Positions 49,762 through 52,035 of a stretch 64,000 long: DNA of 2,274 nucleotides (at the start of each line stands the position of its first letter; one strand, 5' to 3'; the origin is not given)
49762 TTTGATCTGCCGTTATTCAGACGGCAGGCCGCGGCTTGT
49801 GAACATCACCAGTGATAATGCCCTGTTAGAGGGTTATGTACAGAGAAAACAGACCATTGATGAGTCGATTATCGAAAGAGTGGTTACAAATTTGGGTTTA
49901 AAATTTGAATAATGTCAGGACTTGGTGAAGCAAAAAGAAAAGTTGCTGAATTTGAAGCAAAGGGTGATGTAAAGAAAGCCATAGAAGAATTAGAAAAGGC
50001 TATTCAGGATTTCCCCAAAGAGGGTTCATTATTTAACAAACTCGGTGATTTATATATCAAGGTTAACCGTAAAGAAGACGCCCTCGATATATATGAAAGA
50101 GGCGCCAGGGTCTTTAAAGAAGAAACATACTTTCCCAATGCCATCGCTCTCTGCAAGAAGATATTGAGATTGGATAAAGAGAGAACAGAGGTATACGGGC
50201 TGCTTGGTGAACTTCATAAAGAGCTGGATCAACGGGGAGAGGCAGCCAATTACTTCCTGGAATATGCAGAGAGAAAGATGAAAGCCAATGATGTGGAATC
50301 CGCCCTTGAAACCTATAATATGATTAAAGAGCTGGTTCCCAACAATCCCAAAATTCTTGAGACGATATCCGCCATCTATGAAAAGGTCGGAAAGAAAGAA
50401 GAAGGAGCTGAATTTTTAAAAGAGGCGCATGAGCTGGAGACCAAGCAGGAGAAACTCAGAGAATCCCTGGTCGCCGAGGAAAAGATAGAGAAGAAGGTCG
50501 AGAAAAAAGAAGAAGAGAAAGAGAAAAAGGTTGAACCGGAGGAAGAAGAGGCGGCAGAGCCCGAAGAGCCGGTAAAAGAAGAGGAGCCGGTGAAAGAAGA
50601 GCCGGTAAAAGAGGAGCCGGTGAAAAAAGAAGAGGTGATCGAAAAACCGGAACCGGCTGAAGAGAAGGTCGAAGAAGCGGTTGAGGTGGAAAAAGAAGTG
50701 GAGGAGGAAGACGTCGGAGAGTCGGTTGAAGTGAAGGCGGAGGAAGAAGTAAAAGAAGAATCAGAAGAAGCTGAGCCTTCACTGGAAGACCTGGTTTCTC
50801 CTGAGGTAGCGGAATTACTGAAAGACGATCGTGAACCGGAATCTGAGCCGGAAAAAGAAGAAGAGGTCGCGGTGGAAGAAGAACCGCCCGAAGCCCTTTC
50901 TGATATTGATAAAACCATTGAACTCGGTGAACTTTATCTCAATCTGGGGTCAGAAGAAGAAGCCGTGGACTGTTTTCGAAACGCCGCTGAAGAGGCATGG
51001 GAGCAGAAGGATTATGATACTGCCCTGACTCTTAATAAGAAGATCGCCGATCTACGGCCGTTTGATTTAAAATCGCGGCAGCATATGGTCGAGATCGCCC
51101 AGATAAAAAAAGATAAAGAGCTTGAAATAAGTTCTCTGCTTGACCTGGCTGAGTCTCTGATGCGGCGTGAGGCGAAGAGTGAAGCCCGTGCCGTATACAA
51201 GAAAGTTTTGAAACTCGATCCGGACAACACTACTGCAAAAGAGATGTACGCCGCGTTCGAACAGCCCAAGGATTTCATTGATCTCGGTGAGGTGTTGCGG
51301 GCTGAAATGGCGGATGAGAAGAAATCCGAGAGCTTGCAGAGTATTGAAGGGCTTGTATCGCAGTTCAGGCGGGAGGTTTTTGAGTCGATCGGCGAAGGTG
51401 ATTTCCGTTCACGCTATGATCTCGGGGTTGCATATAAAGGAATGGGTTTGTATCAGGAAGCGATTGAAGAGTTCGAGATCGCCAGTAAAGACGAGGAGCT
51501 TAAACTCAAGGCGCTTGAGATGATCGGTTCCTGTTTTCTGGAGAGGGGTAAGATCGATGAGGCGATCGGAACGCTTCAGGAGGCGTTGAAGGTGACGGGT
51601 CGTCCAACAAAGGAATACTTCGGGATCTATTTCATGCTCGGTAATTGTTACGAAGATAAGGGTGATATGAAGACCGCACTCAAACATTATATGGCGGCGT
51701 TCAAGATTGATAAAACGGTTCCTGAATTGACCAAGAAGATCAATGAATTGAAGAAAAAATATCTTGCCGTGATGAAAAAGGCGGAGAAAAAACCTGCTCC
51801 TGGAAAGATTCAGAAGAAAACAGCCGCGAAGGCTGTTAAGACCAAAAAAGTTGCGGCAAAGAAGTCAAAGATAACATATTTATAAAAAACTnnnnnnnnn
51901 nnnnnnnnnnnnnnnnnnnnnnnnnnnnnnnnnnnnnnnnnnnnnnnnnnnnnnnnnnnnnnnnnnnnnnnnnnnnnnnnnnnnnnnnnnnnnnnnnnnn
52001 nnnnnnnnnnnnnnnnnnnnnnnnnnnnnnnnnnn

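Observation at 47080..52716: Tandemly duplicated two-gene module: TPR protein plus ExeA/MshM-like AAA ATPase, twice, with no secretin or pilus genes nearby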

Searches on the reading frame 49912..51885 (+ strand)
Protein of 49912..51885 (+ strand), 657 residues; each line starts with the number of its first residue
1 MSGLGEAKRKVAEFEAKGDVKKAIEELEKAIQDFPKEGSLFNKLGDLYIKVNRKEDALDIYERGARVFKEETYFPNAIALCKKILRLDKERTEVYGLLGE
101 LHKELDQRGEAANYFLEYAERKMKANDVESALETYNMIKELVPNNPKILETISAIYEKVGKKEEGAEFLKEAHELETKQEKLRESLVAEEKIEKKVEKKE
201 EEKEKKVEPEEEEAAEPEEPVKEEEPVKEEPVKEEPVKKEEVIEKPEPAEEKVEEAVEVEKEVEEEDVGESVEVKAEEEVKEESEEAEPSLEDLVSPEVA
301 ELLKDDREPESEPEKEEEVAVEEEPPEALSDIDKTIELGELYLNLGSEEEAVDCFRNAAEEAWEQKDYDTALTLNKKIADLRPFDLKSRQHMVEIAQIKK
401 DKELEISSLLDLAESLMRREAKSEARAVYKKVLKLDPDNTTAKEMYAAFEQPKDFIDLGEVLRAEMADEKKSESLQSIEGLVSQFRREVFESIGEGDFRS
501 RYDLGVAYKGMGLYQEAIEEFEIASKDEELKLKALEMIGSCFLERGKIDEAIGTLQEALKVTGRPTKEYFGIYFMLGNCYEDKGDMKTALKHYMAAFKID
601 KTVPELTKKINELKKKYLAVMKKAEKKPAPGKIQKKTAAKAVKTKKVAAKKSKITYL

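Call 7: search_protein_families(library=pfam, proteins=[window:49912-51885:+], max_evalue=0.01)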
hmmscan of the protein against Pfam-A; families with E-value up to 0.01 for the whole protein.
window:49912-51885:+ (657 aa): 24 families
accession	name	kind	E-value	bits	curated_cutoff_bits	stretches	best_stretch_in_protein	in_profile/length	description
PF07719.23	TPR_2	-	8.6e-29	97.7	27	2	409-439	4-34/34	Tetratricopeptide repeat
PF13428.12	TPR_14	-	5.6e-26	88.8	23.5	1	409-448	4-43/44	Tetratricopeptide repeat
PF13181.12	TPR_8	-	2.6e-25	86.8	25.7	1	572-601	3-32/34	Tetratricopeptide repeat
PF00515.34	TPR_1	-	2.2e-21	75.2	27.8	1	573-601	4-32/34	Tetratricopeptide repeat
PF13424.12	TPR_12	-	3e-21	75.8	30.1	2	534-601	5-76/77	Tetratricopeptide repeat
PF14559.12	TPR_19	-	7.9e-21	74.6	25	1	16-66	3-53/68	Tetratricopeptide repeat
PF13432.12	TPR_16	-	1.2e-19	70.9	32.7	1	502-559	1-58/65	Tetratricopeptide repeat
PF13174.12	TPR_6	-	2.3e-17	62.8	26.3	0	534-560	2-28/33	Tetratricopeptide repeat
PF13414.12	TPR_11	-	2.3e-16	59.6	26.8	0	16-50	6-40/42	TPR repeat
PF13176.12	TPR_7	-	5.3e-14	51.5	27.9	0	43-63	4-24/36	Tetratricopeptide repeat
PF13431.12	TPR_17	-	9.5e-14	50.9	24.4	0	27-58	2-33/34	Tetratricopeptide repeat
PF12895.13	ANAPC3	-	3.8e-08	33.9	27.2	0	501-557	26-81/82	Anaphase-promoting complex, cyclosome, subunit 3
PF13371.12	TPR_9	-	8.9e-08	32.5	35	0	73-131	10-68/73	Tetratricopeptide repeat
PF03704.23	BTAD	-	1.2e-07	32.7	22.1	1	16-71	74-129/146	Bacterial transcriptional activator domain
PF20308.4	TPR-S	-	1.5e-07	32.3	27.6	1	20-137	2-84/102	Tetratricopeptide Repeats-Sensor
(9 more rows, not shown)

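Call 8: search_protein_families(library=ncbifam, proteins=[window:49912-51885:+], max_evalue=0.01)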
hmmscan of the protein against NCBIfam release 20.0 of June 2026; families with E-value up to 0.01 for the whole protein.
window:49912-51885:+ (657 aa): 19 families
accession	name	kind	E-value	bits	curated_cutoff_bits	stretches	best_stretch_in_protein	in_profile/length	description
NF052243.1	T4PFormProtSgmX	equivalog_domain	5.3e-29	101.1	1800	3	12-175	11-174/1065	type IV pili formation protein SgmX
NF040959.1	MamA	equivalog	2.1e-22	79.6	200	2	496-608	69-177/204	magnetosome protein MamA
TIGR02552.1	LcrH_SycD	equivalog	2.8e-16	59.5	104.8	2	112-182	52-122/136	SycD/LcrH family type III secretion system chaperone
TIGR02917.1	PEP_TPR_lipo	equivalog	3.2e-16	58.4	312.2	3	16-183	511-672/899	XrtA/PEP-CTERM system TPR-repeat protein PrsT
TIGR02521.1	type_IV_pilW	equivalog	1.7e-13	50.7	154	1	16-71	43-98/234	type IV pilus biogenesis/stability protein PilW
NF047507.1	TPR_BatC_Lepto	exception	4.4e-10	39.4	175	2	545-645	71-171/214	TPR repeat-containing protein BatC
NF002725.1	PRK02603.1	equivalog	3.6e-09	36.9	143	0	124-173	84-133/173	photosystem I assembly protein Ycf3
NF008520.0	PRK11447.1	equivalog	7.5e-08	30.6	858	0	341-442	312-421/1157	cellulose synthase complex outer membrane protein BcsC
TIGR02795.1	tol_pal_ybgF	equivalog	8.1e-08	32.9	90.1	0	406-444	76-114/119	tol-pal system protein YbgF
NF033762.1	social_mot_Tgl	equivalog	2.4e-07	30.4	225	1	501-596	34-126/252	social motility TPR repeat lipoprotein Tgl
NF033920.0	C39_PA2778_fam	equivalog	3.1e-07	30.1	150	0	10-81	162-233/255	PA2778 family cysteine peptidase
NF008757.0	PRK11788.1-5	equivalog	1.9e-06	27.3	363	0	500-602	109-212/388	lipopolysaccharide assembly protein LapB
NF047558.1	TPR_END_plus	domain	1.1e-05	25.3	32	0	17-33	12-28/56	TPR end-of-group domain-containing protein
TIGR03939.1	PGA_TPR_OMP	equivalog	0.0003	19.1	366.65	0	16-69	407-459/800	poly-beta-1,6 N-acetyl-D-glucosamine export porin PgaA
NF042912.1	Amuc_1098_fam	equivalog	0.00032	18.9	750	1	333-451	90-200/805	Amuc_1098 family type IV pilus outer membrane protein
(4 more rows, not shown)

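Call 73: find_homologous_proteins(query=window:49912-51885:+, max_evalue=1e-10)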
Query window:49912-51885:+ (657 aa): 323 proteins with E <= 1e-10 among 8000 candidates; the best 120 are listed.
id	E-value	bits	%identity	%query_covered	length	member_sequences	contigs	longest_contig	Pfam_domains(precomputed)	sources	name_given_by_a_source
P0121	9.4e-263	892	73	56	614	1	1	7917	PF25063.1,PF13431.13,PF13414.13,PF13176.13,PF13428.13,PF13374.13,PF14559.13,PF00515.35,PF12895.14,PF13424.13,PF21033.5,PF13432.13,PF13181.13,PF07719.24,PF13174.13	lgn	-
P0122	2.8e-261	887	74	56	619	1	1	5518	PF03704.24,PF13431.13,PF13414.13,PF13176.13,PF13428.13,PF14559.13,PF13371.13,PF00515.35,PF12895.14,PF13424.13,PF13432.13,PF13181.13,PF07719.24,PF13174.13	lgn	-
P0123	1.8e-257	874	75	50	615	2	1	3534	PF25063.1,PF13431.13,PF13414.13,PF13176.13,PF13428.13,PF13374.13,PF14559.13,PF13371.13,PF00515.35,PF12895.14,PF13424.13,PF21033.5,PF13432.13,PF13181.13,PF07719.24,PF13174.13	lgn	-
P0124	2.2e-255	867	71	56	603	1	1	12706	PF25063.1,PF13431.13,PF23914.2,PF13414.13,PF13176.13,PF13428.13,PF25064.2,PF13374.13,PF14559.13,PF00515.35,PF12895.14,PF13424.13,PF21033.5,PF14938.13,PF13432.13,PF13181.13,PF07719.24,PF13174.13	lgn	-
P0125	1.2e-254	865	79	29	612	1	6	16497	PF03704.24,PF13431.13,PF13414.13,PF13176.13,PF13428.13,PF25064.2,PF14559.13,PF00515.35,PF12895.14,PF13424.13,PF21033.5,PF13432.13,PF13181.13,PF07719.24,PF13174.13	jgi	jgi:tetratricopeptide (TPR) repeat protein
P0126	3.0e-254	864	66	100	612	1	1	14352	PF03704.24,PF13431.13,PF13414.13,PF13176.13,PF13428.13,PF25064.2,PF14559.13,PF00515.35,PF12895.14,PF13424.13,PF21033.5,PF13432.13,PF13181.13,PF07719.24,PF13174.13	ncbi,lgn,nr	ncbi:tetratricopeptide repeat protein [candidate division WOR-3 bacterium]|nr:tetratricopeptide repe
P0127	9.5e-253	859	82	28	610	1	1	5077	PF25063.1,PF03704.24,PF13431.13,PF13414.13,PF13176.13,PF13428.13,PF13374.13,PF14559.13,PF00515.35,PF12895.14,PF13424.13,PF21033.5,PF13432.13,PF13181.13,PF07719.24,PF13174.13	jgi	jgi:tetratricopeptide (TPR) repeat protein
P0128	1.0e-252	859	71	56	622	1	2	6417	PF03704.24,PF13431.13,PF13414.13,PF13176.13,PF13428.13,PF25064.2,PF13374.13,PF14559.13,PF00515.35,PF12895.14,PF13424.13,PF21033.5,PF13432.13,PF13181.13,PF07719.24,PF13174.13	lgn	-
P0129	1.3e-252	858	72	56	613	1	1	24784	PF03704.24,PF13431.13,PF13414.13,PF13176.13,PF13428.13,PF14559.13,PF00515.35,PF12895.14,PF13424.13,PF21033.5,PF13432.13,PF13181.13,PF07719.24,PF13174.13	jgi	jgi:tetratricopeptide (TPR) repeat protein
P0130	3.9e-252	857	66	100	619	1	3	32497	PF03704.24,PF13431.13,PF13414.13,PF13176.13,PF13428.13,PF13374.13,PF14559.13,PF00515.35,PF12895.14,PF13424.13,PF21033.5,PF14938.13,PF13432.13,PF13181.13,PF07719.24,PF13174.13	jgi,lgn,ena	-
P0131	6.9e-250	849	69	56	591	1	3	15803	PF25063.1,PF03704.24,PF13431.13,PF13414.13,PF13176.13,PF13428.13,PF25064.2,PF13374.13,PF14559.13,PF13371.13,PF00515.35,PF12895.14,PF13424.13,PF21033.5,PF13432.13,PF13181.13,PF07719.24,PF13174.13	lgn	-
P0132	2.2e-249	848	69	56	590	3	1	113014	PF25063.1,PF03704.24,PF13431.13,PF13414.13,PF13176.13,PF13428.13,PF25064.2,PF13374.13,PF14559.13,PF13371.13,PF00515.35,PF12895.14,PF13424.13,PF13432.13,PF13181.13,PF07719.24,PF13174.13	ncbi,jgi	ncbi:MAG: tetratricopeptide repeat protein [bacterium]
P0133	3.6e-248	844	67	100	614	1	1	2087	PF03704.24,PF13431.13,PF13414.13,PF13176.13,PF13428.13,PF25064.2,PF14559.13,PF00515.35,PF12895.14,PF13424.13,PF21033.5,PF13432.13,PF13181.13,PF07719.24,PF13174.13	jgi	jgi:tetratricopeptide (TPR) repeat protein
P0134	4.1e-248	843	68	56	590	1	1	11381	PF25063.1,PF03704.24,PF13431.13,PF13414.13,PF13176.13,PF13428.13,PF25064.2,PF13374.13,PF14559.13,PF13371.13,PF00515.35,PF12895.14,PF13424.13,PF13432.13,PF13181.13,PF07719.24,PF13174.13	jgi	-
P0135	6.7e-248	843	69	56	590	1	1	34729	PF25063.1,PF03704.24,PF13431.13,PF13414.13,PF13176.13,PF13428.13,PF25064.2,PF13374.13,PF14559.13,PF13371.13,PF00515.35,PF12895.14,PF13424.13,PF13432.13,PF13181.13,PF07719.24,PF13174.13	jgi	-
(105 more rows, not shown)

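Call 86: predict_structure(alignment_id=A4)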
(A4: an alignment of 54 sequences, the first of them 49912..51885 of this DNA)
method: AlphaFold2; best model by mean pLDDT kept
length: 657 residues; sequences in the alignment: 54
mean_pLDDT: 77.0   pTM: 0.36
mean pLDDT of the five models: 77.0, 75.4, 75.4, 74.9, 72.8
residues with pLDDT >= 90: 367; 70-90: 79; 50-70: 65; < 50: 146
segments of 3 or more residues with pLDDT < 50: 207-250, 258-291, 294-296, 303-325, 452-456, 469-475, 627-648, 655-657
pLDDT, mean of each block of 10 residues (from residue 1): 84 93 95 93 96 95 96 95 95 96 94 96 94 94 90 89 90 91 83 72 52 41 40 36 34 44 36 31 34 49 42 35 52 93 95 96 94 96 92 94 95 92 92 93 84 52 56 50 66 70 93 93 93 96 95 96 92 96 93 95 90 90 62 38 42 46
secondary structure, 60 per line:
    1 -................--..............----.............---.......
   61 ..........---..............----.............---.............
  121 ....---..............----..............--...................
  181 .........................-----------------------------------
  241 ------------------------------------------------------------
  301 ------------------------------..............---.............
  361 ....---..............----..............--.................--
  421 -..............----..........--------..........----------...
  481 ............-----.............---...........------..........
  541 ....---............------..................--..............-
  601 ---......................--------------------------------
elements in order (helices of 4 or more, strands of 3 or more residues): H2-17 H20-33 H38-50 H54-70 H74-87 H92-104 H108-124 H128-141 H146-159 H162-205 H331-344 H348-364 H368-381 H386-399 H402-418 H422-435 H440-449 H458-467 H478-492 H498-510 H514-524 H531-544 H548-559 H566-583 H586-599 H604-625

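Call 87: search_protein_families(library=padloc, proteins=[window:49912-51885:+], max_evalue=0.001)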
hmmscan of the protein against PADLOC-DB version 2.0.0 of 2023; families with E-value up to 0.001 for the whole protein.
window:49912-51885:+ (657 aa): 0 families

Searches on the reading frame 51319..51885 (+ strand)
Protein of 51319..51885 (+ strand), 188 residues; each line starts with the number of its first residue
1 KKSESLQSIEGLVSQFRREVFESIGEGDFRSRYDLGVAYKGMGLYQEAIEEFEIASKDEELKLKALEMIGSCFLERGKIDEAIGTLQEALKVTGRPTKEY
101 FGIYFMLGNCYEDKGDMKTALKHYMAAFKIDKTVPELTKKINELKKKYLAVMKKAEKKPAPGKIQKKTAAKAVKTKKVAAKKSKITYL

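Call 101: search_protein_representatives(protein=window:51319-51885:+)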
Query: 188 residues. Proteins with E-value up to 0.001 (for the whole library): 22978; up to 1e-10: 3843; up to 1e-30: 11. The best 150 are listed.
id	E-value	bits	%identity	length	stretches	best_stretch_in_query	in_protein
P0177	4.0e-67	241.8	48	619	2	7-188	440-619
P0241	1.0e-61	224.2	62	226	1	2-188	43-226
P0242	9.1e-45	169.1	52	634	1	4-162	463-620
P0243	6.5e-37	143.5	29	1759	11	32-138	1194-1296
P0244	6.1e-36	140.3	28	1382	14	36-134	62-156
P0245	2.9e-35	138.2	52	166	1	47-188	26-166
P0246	5.7e-35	137.2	31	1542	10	32-141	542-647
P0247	1.1e-34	136.2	30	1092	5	26-148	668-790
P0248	8.8e-33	130.1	34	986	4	9-132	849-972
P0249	2.1e-31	125.6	34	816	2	4-163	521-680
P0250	8.1e-31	123.7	56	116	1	68-188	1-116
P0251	2.0e-30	122.4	33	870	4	31-131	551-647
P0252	8.1e-30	120.4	36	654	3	8-167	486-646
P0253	9.0e-30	120.3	27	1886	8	32-137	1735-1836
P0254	1.0e-29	120.1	28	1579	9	32-136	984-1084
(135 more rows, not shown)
